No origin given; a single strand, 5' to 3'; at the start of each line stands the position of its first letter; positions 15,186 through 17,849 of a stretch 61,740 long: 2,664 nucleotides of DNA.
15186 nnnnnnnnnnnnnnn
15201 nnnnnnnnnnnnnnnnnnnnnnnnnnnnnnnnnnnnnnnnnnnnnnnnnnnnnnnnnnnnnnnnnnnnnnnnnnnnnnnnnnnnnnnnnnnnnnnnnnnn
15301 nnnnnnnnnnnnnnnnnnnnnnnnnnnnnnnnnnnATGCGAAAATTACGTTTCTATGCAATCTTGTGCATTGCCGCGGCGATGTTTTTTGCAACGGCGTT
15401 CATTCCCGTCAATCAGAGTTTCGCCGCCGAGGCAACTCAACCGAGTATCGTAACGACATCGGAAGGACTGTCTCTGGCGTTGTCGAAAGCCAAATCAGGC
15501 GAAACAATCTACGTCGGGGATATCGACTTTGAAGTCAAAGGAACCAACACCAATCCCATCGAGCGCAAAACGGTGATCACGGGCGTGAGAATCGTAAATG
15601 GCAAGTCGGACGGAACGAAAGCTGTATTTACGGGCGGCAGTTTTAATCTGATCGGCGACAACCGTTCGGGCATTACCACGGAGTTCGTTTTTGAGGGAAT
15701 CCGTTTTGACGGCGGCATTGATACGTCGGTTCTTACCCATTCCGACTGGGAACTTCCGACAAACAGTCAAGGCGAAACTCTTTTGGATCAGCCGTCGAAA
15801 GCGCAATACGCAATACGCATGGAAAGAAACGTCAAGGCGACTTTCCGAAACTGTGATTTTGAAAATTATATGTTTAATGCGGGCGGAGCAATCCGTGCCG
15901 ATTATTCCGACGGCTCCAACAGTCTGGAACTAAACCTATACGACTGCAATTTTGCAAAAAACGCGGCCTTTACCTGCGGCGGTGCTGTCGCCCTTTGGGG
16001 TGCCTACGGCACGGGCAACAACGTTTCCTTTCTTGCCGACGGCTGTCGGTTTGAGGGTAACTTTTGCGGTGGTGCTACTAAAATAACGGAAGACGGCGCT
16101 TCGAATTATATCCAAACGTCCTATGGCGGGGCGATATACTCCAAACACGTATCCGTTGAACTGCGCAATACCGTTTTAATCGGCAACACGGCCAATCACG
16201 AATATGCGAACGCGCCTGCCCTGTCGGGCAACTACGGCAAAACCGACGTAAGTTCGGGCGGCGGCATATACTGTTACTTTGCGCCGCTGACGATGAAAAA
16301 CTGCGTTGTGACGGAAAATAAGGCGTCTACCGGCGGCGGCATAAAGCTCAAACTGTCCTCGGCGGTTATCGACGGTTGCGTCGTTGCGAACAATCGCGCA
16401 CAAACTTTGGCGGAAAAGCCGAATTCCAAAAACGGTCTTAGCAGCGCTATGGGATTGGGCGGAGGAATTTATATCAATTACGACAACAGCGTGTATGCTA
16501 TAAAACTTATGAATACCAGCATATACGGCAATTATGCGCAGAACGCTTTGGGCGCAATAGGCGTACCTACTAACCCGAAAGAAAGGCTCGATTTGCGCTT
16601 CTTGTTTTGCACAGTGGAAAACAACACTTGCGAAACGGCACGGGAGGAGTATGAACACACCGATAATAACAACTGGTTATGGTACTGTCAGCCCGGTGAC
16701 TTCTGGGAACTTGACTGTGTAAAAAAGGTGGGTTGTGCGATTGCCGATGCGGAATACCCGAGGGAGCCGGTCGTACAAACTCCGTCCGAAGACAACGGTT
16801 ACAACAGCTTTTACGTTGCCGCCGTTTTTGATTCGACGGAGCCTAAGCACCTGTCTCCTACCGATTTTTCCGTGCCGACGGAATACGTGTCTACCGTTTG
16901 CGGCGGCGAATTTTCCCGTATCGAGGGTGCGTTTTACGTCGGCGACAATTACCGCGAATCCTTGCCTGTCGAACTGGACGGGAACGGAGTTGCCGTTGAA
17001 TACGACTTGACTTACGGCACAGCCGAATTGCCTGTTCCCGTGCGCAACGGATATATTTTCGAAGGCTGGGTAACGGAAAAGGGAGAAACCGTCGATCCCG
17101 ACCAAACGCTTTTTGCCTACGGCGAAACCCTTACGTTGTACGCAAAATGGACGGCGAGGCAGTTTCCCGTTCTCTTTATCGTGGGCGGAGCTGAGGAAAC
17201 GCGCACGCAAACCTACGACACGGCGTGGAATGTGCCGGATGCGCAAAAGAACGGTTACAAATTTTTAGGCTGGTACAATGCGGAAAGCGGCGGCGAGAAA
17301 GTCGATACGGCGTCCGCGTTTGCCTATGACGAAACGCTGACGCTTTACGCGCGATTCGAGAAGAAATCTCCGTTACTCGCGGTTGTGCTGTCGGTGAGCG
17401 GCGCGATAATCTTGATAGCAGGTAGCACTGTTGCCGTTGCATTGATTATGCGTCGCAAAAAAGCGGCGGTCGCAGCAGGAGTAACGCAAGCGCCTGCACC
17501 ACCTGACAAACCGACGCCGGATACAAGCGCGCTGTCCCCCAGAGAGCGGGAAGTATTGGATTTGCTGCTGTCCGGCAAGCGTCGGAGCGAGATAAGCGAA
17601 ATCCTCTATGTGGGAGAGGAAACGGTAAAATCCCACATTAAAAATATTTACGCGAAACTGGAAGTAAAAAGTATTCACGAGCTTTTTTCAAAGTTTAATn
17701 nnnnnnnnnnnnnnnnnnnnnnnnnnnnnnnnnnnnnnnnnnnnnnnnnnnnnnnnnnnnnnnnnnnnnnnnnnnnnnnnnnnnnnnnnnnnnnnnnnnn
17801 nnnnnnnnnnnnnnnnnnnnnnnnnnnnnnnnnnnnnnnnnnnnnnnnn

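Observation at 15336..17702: Membrane-tethered LuxR-type regulator with a large extracellular beta-helix (N-out, C-in topology)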

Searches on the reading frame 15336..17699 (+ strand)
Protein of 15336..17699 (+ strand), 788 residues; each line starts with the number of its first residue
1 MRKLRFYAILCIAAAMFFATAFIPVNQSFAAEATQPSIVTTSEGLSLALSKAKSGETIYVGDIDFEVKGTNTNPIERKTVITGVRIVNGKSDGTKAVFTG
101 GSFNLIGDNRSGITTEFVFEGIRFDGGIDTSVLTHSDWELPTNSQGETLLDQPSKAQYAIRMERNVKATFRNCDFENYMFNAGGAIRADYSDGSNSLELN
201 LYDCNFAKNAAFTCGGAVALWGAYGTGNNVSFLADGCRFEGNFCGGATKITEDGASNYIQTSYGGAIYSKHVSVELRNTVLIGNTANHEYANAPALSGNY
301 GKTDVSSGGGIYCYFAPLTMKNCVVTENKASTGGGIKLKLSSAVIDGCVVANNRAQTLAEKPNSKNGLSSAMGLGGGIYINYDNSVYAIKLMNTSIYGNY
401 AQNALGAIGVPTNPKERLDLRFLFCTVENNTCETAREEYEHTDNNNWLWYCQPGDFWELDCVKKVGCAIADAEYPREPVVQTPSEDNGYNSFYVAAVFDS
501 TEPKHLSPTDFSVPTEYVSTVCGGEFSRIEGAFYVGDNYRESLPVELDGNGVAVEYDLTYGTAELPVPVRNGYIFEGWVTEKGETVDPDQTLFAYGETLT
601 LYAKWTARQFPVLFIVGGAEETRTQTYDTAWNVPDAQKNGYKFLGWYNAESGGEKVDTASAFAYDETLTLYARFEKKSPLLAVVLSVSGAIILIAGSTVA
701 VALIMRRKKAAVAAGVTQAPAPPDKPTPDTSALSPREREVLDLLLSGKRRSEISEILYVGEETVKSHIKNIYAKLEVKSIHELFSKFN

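Call 3: search_protein_families(library=pfam, proteins=[window:15336-17699:+], max_evalue=1)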
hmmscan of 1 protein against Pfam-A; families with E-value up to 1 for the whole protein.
window:15336-17699:+ (788 aa): 5 families
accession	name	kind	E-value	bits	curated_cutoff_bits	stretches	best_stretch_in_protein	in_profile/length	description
PF09479.16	Flg_new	-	3.9e-17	62.6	27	2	617-672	8-64/65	Listeria-Bacteroides repeat domain (List_Bact_rpt)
PF00196.25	GerE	-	1.2e-15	57.3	23.5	1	732-784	2-54/57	Bacterial regulatory proteins, luxR family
PF08281.18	Sigma70_r4_2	-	0.00015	21.8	25.7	1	732-775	10-54/54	Sigma-70, region 4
PF04545.22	Sigma70_r4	-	0.0016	18.3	24.1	1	732-775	4-48/50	Sigma-70, region 4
PF18998.6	Flg_new_2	-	0.062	13.7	23.6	0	638-677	32-72/73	Divergent InlB B-repeat domain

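Call 4: search_protein_families(library=ncbifam, proteins=[window:15336-17699:+], max_evalue=1)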
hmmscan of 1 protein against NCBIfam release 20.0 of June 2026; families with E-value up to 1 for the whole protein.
window:15336-17699:+ (788 aa): 29 families (the best 25 are shown)
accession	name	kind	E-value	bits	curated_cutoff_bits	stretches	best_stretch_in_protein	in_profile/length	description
TIGR02543.1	List_Bact_rpt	repeat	1.2e-13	51.1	20.95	2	568-608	1-43/44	TIGR02543 family repeat protein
NF033188.1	internalin_H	exception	5.5e-13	48.4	1050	1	562-677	366-483/548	InlH/InlC2 family class 1 internalin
NF033189.1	internalin_A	exception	2.3e-11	42.8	1600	1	546-677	570-705/799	class 1 internalin InlA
TIGR03541.1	reg_near_HchA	equivalog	3.2e-09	36.7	215.6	1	729-780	168-219/232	PA1136 family autoinducer-binding transcriptional regulator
TIGR03020.2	EpsA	equivalog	4e-09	36.5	170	1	730-785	188-243/247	XrtB/PEP-CTERM-associated transcriptional regulator EpsA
NF007505.1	PRK10100.1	equivalog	1.6e-08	34.5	250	1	729-778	141-190/204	biofilm master transcriptional regulator CsgD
NF047785.1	respo_reg_MadR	equivalog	1.8e-08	34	300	1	728-779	144-195/209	MadR family response regulator transcription factor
NF003420.0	PRK04841.1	equivalog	3.3e-08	32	537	1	730-779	836-885/903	HTH-type transcriptional regulator MalT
NF011896.0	PRK15369.1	equivalog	2.1e-07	30.7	242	1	726-784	143-201/211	two component system response regulator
NF038181.1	reg_ATPase_IniR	equivalog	6.7e-07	28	750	1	687-785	722-819/827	isoniazid response ATPase/transcriptional regulator IniR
NF052445.1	RespRegMctR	equivalog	9.2e-07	28.5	300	1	725-783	137-195/205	two-component system response regulator MctR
NF007403.0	PRK09935.1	equivalog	1.5e-06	28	271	1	730-784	147-201/210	fimbria biosynthesis transcriptional regulator FimZ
NF007935.0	PRK10651.1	equivalog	4.1e-06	26.1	250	1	727-780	150-203/216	two-component system response regulator NarL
NF007708.0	PRK10403.1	equivalog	7.4e-06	25.6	343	1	731-779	152-200/215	nitrate/nitrite response regulator protein NarP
NF041232.1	BagY_FevT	exception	3.6e-05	22.8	700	1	732-786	296-350/367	LuxR family transcriptional regulator BagY/FevT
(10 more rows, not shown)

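Call 7: find_homologous_proteins(query=window:15336-17699:+, max_evalue=0.001)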
Query window:15336-17699:+ (788 aa): 28 proteins with E <= 0.001 among 8000 candidates.
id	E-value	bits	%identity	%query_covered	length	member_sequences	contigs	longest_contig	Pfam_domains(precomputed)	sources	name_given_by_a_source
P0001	0.0e+0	1779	98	100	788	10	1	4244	PF09479.17,PF00196.26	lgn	-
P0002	0.0e+0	1609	89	100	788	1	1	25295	PF09479.17,PF00196.26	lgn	-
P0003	0.0e+0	1588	87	100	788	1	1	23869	PF09479.17,PF00196.26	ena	-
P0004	1.6e-116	409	37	95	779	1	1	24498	PF13229.13,PF09479.17,PF02415.24,PF00196.26,PF08281.19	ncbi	-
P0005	1.7e-116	409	35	100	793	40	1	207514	PF09479.17,PF02415.24,PF00196.26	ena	-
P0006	5.4e-115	404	35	100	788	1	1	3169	PF09479.17,PF02415.24,PF00196.26,PF08281.19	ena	-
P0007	9.0e-115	403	36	100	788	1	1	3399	PF09479.17,PF02415.24,PF00196.26,PF08281.19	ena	-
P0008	8.3e-114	400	35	100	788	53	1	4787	PF09479.17,PF02415.24,PF00196.26,PF08281.19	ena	-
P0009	1.1e-113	399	35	100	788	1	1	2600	PF09479.17,PF02415.24,PF00196.26,PF08281.19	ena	-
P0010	1.8e-113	399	35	100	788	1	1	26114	PF09479.17,PF02415.24,PF00196.26,PF08281.19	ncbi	-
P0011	1.4e-112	396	35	96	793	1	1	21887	PF09479.17,PF00196.26,PF08281.19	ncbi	-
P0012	9.3e-112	393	35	100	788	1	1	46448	PF09479.17,PF02415.24,PF00196.26,PF08281.19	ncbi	-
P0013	2.2e-110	388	35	100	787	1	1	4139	PF09479.17,PF02415.24,PF00196.26,PF08281.19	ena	-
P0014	1.6e-101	359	33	100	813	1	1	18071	PF09479.17,PF00196.26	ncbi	-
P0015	1.8e-94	336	32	100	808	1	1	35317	PF13229.13,PF09479.17,PF02415.24,PF00196.26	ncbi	-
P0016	3.6e-84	302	36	70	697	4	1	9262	PF00196.26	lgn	-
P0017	6.8e-79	284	37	67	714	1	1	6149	PF02415.24,PF00196.26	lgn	-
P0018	3.1e-60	223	33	68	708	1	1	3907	PF02415.24,PF00196.26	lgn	-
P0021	7.0e-10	56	37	16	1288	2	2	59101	PF09479.17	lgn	-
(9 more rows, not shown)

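Call 11: find_related_loci(query=A1, collection=genome_contigs, flank=10000)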
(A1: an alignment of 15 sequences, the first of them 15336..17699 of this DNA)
Query A1 (788 aa) in genome_contigs; peptide patterns used: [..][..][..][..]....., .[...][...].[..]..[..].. (x = any residue, [..] = any of these).
146 stretches matched a pattern; 58 encode a relative of the query (tblastn E <= 1e-3); 58 distinct loci.
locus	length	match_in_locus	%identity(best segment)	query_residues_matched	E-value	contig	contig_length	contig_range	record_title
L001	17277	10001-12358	37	1-787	6e-132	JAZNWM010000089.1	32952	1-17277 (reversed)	MAG: Eubacteriales bacterium isolate T1900044783_TS20190249.MAGScoT_cleanbin_000084 SGB_2588_k141_2008901, whole genome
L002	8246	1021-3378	37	1-787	5e-132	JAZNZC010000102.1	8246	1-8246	MAG: Eubacteriales bacterium isolate T1900044770_TS20190236.MAGScoT_cleanbin_000053 SGB_2447_k141_396645, whole genome s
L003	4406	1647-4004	37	1-787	6e-134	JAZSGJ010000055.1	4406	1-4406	MAG: Eubacteriales bacterium isolate T1900044578_TS20190044.MAGScoT_cleanbin_000070 SGB_536_k141_1109109, whole genome s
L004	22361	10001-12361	37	2-787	5e-124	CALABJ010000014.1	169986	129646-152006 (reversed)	MAG TPA_asm: uncultured Clostridia bacterium isolate SRR6425820_bin.124_CONCOCT_v1.1_MAG genome assembly, contig: ERZ176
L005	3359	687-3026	35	1-787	2e-126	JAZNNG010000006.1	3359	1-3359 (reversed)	MAG: Eubacteriales bacterium isolate T1900044657_TS20190123.MAGScoT_cleanbin_000041 SGB_1488_k141_4564508, whole genome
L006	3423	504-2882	35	2-787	4e-124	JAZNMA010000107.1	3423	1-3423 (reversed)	MAG: Christensenellaceae bacterium isolate T1900044665_TS20190131.MAGScoT_cleanbin_000017 SGB_1554_k141_1581969, whole g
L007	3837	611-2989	34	2-787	8e-121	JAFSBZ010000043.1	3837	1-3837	MAG: Clostridia bacterium isolate RGIG3004 Goat_Rectum-3__c808927, whole genome shotgun sequence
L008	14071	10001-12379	34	2-787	4e-117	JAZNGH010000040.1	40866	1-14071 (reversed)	MAG: Candidatus Scatosoma sp. isolate T1900044706_TS20190172.MAGScoT_cleanbin_000009 SGB_1813_k141_1185544, whole genome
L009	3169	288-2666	34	2-787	2e-121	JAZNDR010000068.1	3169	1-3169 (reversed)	MAG: Candidatus Scatosoma sp. isolate T1900044726_TS20190192.MAGScoT_cleanbin_000039 SGB_1952_k141_434454, whole genome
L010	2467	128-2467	34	2-774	1e-119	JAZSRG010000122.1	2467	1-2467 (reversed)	MAG: Clostridia bacterium isolate T1900044538_TS20190004.MAGScoT_cleanbin_000019 SGB_37_k141_135666, whole genome shotgu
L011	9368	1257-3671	33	5-788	4e-109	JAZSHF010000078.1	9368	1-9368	MAG: Eubacteriales bacterium isolate T1900044576_TS20190042.MAGScoT_cleanbin_000012 SGB_497_k141_1839775, whole genome s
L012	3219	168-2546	34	4-784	1e-111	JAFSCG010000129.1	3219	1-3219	MAG: Clostridia bacterium isolate RGIG3011 Goat_Rectum-3__c461731, whole genome shotgun sequence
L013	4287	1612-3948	35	1-787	1e-108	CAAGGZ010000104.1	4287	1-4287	MAG TPA_asm: Clostridia bacterium, isolate HGM11404, WGS project CAAGGZ010000000 data, contig: SRS476212_90_k119_347275,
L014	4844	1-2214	36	49-787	1e-107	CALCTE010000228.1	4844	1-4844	MAG TPA_asm: uncultured Clostridia bacterium isolate SRR6425795_bin.57_CONCOCT_v1.1_MAG genome assembly, contig: ERZ1767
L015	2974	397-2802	33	4-784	3e-110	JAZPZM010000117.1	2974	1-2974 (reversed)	MAG: Eubacteriales bacterium isolate T1900044645_TS20190111.MAGScoT_cleanbin_000017 SGB_1340_k141_1078262, whole genome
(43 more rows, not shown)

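Call 17: find_encoding_contigs(protein=P0005, flank=10000, max_places=3)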
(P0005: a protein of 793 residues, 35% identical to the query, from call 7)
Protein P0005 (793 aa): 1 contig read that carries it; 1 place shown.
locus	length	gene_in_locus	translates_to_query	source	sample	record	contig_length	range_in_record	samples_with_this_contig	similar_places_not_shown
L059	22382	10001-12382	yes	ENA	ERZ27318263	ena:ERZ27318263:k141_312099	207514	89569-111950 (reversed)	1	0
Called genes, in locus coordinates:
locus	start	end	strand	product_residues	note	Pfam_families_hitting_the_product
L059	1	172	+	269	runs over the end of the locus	PF00590:TP_methylase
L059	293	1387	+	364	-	-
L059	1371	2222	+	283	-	PF00702:Hydrolase, PF13344:Hydrolase_6, PF09419:PGP_phosphatase (faint), PF13242:Hydrolase_like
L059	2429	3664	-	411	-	PF01527:HTH_Tnp_1 (weak), PF13384:HTH_23 (weak), PF13276:HTH_21, PF00665:rve, PF13683:rve_3, PF13333:rve_2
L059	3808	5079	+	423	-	PF13175:AAA_15 (faint), PF13304:AAA_21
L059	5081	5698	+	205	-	PF13707:RloB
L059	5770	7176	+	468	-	PF28123:DUF8370, PF28130:DUF8371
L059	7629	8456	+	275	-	-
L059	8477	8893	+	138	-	-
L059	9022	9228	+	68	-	-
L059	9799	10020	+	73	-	PF01381:HTH_3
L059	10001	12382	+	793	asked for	PF02415:Chlam_PMP (faint), PF09479:Flg_new, PF00196:GerE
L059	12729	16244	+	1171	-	PF02368:Big_2 (weak)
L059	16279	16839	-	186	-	-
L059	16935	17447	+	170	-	PF13413:HTH_25 (weak)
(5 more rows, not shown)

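Call 18: find_encoding_contigs(protein=P0015, flank=10000, max_places=3)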
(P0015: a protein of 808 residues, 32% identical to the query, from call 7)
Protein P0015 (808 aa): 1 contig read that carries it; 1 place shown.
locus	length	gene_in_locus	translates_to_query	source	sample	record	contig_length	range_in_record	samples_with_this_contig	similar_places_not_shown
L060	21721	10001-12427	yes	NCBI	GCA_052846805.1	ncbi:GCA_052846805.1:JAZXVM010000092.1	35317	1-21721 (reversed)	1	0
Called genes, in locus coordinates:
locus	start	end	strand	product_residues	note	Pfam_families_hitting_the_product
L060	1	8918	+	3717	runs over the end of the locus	PF13306:LRR_5 (weak), PF13855:LRR_8 (faint), PF12799:LRR_4 (faint), PF13306:LRR_5, PF00404:Dockerin_1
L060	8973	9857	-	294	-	-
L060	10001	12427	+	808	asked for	PF13229:Beta_helix (weak), PF02415:Chlam_PMP (faint), PF09479:Flg_new (weak), PF00196:GerE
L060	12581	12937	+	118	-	-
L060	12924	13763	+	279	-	PF17032:Zn_ribbon_15 (faint), PF09297:Zn_ribbon_NUD (faint), PF13240:Zn_Ribbon_1 (weak), PF18912:DZR_2 (faint), PF12773:DZR, PF13248:Zn_ribbon_3 (weak), PF24460:DUF7575 (weak), PF13240:Zn_Ribbon_1, +1 more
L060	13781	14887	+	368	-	PF13240:Zn_Ribbon_1 (weak)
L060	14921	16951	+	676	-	-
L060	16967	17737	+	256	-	PF12773:DZR, PF13240:Zn_Ribbon_1, PF13248:Zn_ribbon_3 (weak), PF17032:Zn_ribbon_15 (faint), PF24460:DUF7575 (faint), PF13240:Zn_Ribbon_1 (weak), PF13248:Zn_ribbon_3 (weak)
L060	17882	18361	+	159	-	PF13240:Zn_Ribbon_1 (weak), PF09685:MamF_MmsF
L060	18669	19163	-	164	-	-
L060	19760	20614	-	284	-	-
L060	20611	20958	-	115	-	PF05635:23S_rRNA_IVP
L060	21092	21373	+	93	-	-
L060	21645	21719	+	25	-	?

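Call 29: predict_structure(alignment_id=A1)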
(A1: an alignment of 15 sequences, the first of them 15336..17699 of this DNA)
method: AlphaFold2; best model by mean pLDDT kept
length: 788 residues; sequences in the alignment: 15
mean_pLDDT: 71.9   pTM: 0.63
mean pLDDT of the five models: 71.9, 69.1, 68.4, 66.9, 66.6
residues with pLDDT >= 90: 186; 70-90: 293; 50-70: 157; < 50: 152
segments of 3 or more residues with pLDDT < 50: 1-5, 19-35, 69-71, 297-301, 473-478, 495-510, 525-564, 589-599, 680-726
pLDDT, mean of each block of 10 residues (from residue 1): 51 59 33 55 92 91 73 73 91 85 92 91 92 87 80 88 94 95 91 84 94 94 78 93 81 62 91 90 91 58 76 94 87 92 86 83 60 83 73 80 81 64 77 67 53 62 72 51 59 46 34 60 48 41 30 38 50 69 53 43 74 84 87 82 85 80 80 72 45 45 42 29 49 80 84 76 87 83 76
secondary structure, 60 per line:
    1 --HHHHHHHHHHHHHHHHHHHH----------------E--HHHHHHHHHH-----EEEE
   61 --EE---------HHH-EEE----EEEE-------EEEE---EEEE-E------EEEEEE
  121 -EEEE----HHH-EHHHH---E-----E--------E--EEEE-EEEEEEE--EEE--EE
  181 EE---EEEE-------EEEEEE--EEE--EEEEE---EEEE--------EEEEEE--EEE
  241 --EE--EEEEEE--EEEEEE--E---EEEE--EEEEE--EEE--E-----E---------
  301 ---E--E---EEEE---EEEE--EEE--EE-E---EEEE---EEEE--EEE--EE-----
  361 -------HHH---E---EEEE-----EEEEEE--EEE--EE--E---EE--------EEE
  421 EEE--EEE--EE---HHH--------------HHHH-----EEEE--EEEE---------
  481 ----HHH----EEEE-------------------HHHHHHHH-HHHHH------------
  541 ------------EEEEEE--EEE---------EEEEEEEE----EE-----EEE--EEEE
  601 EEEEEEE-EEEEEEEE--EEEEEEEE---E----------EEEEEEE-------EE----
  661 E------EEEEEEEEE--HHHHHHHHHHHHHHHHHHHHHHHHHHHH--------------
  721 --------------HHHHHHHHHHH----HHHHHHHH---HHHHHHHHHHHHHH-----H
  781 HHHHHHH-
elements in order (helices of 4 or more, strands of 3 or more residues): H3-22 H42-51 E57-60 E78-80 E85-88 E96-99 E103-106 E115-120 E122-125 H135-138 E160-163 E165-171 E174-176 E179-182 E186-189 E197-202 E205-207 E210-214 E218-221 E230-235 E238-240 E247-252 E255-260 E267-270 E273-277 E280-282 E311-314 E318-321 E324-326 E336-339 E343-346 E349-351 E378-381 E387-392 E395-397 E418-423 E426-428 H453-456 E462-465 E468-471 E492-495 H515-522 H524-528 E553-558 E561-563 E573-580 E592-594 E597-607 E609-616 E619-626 E641-647 E668-676 H679-706 H735-745 H750-757 H761-774 H780-787
